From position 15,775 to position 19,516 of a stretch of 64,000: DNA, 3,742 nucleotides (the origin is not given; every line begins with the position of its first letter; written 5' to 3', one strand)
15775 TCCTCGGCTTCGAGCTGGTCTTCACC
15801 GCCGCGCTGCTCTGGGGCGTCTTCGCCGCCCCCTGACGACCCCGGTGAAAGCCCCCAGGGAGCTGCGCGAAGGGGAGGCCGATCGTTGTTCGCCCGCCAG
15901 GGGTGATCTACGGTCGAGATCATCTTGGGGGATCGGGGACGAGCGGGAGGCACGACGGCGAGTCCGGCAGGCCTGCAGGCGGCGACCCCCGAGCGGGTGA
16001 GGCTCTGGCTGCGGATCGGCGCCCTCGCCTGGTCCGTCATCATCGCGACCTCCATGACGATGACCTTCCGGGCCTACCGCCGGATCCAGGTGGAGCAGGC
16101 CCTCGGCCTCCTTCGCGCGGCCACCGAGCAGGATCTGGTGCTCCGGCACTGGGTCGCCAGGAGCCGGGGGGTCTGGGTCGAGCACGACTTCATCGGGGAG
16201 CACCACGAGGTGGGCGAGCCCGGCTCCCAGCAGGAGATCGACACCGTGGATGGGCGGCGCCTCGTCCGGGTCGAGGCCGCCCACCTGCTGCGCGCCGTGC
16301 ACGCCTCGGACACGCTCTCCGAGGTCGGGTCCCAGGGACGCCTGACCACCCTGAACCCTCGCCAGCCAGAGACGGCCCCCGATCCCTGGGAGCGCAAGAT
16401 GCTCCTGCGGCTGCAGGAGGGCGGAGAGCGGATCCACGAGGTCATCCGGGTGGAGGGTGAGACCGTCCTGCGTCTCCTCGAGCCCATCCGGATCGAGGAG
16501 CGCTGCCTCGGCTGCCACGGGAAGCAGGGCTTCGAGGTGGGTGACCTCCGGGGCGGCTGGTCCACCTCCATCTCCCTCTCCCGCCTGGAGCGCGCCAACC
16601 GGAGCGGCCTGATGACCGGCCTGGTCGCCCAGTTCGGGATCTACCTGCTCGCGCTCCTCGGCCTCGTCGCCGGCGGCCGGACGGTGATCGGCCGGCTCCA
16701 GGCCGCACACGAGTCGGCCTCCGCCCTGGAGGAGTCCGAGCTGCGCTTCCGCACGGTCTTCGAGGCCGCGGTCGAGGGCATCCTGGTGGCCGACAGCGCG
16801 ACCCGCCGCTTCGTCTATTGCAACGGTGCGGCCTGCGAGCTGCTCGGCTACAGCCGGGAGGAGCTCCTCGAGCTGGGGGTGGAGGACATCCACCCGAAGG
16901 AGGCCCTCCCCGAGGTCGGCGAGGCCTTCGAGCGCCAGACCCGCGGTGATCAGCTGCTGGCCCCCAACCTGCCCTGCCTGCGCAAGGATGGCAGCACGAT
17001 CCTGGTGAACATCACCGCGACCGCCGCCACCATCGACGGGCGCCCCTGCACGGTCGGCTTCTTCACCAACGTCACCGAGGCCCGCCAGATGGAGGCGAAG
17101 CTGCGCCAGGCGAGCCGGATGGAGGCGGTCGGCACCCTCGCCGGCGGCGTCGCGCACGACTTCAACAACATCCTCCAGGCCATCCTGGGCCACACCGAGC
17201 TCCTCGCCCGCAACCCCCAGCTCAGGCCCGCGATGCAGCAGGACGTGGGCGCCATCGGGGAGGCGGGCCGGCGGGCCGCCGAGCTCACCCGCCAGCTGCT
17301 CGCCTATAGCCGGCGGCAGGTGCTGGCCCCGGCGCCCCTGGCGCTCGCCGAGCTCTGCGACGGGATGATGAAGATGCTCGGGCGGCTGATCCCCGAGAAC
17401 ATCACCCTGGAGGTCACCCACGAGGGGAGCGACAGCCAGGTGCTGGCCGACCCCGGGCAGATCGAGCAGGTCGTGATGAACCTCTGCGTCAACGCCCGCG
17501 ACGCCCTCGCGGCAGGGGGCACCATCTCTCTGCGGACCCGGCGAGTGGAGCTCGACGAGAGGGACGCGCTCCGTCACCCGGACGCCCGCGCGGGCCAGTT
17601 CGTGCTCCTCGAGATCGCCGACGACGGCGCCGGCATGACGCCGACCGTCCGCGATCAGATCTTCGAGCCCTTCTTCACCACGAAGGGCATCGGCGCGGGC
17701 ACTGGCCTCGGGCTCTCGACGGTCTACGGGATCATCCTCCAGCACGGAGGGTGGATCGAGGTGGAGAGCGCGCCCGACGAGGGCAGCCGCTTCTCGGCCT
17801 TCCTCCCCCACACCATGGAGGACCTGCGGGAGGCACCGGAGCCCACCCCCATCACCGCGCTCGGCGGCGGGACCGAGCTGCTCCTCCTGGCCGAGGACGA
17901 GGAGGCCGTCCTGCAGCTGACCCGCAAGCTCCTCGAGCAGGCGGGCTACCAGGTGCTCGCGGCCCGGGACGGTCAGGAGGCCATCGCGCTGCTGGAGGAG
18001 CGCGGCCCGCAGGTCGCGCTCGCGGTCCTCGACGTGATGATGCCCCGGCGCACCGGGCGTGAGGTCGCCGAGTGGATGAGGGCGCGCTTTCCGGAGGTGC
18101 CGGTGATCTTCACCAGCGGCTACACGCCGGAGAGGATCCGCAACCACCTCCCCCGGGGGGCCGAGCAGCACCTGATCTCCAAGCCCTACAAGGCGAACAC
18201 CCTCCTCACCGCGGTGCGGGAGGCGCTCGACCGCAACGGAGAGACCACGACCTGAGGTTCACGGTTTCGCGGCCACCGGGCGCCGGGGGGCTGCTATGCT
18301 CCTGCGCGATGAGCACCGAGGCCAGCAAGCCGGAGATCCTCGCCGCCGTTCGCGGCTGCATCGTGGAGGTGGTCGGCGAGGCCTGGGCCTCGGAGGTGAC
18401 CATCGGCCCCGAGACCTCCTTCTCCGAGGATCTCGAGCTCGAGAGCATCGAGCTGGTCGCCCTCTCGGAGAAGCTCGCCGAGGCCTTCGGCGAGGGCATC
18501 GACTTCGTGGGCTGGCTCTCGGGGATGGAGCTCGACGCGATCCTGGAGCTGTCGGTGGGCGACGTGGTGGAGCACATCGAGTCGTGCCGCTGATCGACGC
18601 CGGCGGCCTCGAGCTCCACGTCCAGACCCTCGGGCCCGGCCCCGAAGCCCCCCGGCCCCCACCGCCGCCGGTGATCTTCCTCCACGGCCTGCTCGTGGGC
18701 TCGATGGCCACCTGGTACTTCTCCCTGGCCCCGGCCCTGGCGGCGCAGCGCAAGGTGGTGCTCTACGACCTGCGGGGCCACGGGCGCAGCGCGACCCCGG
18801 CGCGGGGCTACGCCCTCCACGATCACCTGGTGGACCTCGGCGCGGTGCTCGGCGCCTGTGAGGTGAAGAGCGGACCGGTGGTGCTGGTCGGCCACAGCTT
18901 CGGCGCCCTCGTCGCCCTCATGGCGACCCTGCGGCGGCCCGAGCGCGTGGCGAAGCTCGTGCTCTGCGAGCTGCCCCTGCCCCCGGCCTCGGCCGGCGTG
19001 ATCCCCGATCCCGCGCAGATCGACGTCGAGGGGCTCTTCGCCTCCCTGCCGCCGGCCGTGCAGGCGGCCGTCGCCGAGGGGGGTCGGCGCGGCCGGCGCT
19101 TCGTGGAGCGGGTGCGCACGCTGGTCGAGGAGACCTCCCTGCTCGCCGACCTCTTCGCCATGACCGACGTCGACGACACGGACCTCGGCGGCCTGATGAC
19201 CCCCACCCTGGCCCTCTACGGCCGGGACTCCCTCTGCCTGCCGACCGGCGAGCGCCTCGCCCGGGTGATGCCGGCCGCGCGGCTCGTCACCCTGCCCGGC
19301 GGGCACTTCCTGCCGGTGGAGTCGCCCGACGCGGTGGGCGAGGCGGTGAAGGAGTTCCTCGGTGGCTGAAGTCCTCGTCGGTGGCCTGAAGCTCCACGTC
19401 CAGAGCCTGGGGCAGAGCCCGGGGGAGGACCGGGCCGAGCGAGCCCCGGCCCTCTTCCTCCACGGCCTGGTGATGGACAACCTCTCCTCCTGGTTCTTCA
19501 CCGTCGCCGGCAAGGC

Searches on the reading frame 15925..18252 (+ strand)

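Call 76: search_protein_families(library=pfam, proteins=[window:15925-18252:+], max_evalue=0.00001)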
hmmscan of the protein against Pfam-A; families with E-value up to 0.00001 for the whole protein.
window:15925-18252:+ (776 aa): 8 families
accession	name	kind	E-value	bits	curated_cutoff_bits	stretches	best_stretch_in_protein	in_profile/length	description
PF02518.31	HATPase_c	-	1e-20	74.7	26.4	1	509-629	2-109/111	Histidine kinase-, DNA gyrase B-, and HSP90-like ATPase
PF00072.30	Response_reg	-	4.2e-19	69.2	30.2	1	654-765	2-111/111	Response regulator receiver domain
PF11845.13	Tll0287-like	-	3.4e-15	57.2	24.1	1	130-216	51-143/144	Tll0287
PF13188.13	PAS_8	-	6.6e-12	45.3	21.8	1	274-327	2-55/65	PAS domain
PF13426.13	PAS_9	-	1.1e-10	42.2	27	1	284-385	2-103/103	PAS domain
PF00512.31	HisKA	-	2e-09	37.8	26.9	1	403-465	3-64/66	His Kinase A (phospho-acceptor) domain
PF00989.32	PAS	-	2.7e-08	34.2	22.6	1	274-367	2-95/113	PAS fold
PF08447.18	PAS_3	-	1.2e-06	29.2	25.6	1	297-375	2-83/89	PAS fold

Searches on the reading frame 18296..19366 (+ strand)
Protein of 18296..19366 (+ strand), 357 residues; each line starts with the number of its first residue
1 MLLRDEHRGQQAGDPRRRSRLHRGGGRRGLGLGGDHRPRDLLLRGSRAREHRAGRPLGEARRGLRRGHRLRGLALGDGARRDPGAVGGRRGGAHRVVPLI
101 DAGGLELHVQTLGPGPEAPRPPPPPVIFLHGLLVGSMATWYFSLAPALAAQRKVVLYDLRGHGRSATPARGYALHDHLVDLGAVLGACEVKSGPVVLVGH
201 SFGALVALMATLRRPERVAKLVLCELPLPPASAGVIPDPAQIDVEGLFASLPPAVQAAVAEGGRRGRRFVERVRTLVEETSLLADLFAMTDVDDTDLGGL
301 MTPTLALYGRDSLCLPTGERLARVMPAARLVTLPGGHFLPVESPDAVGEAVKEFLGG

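Call 76: search_protein_families(library=pfam, proteins=[window:18296-19366:+], max_evalue=0.00001)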
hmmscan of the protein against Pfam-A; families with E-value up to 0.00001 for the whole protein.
window:18296-19366:+ (357 aa): 4 families
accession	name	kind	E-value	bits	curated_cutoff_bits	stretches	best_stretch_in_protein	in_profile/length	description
PF00561.26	Abhydrolase_1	-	2.1e-22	80.4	25.8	1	124-235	1-111/245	alpha/beta hydrolase fold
PF12697.13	Abhydrolase_6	-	3.8e-22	80.4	26.3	1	126-349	1-216/217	Alpha/beta hydrolase family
PF12146.15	Hydrolase_4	-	7.2e-14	52.1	27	1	126-224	7-107/239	Serine aminopeptidase, S33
PF00975.26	Thioesterase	-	3.7e-06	27.8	26.4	0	134-213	10-86/226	Thioesterase domain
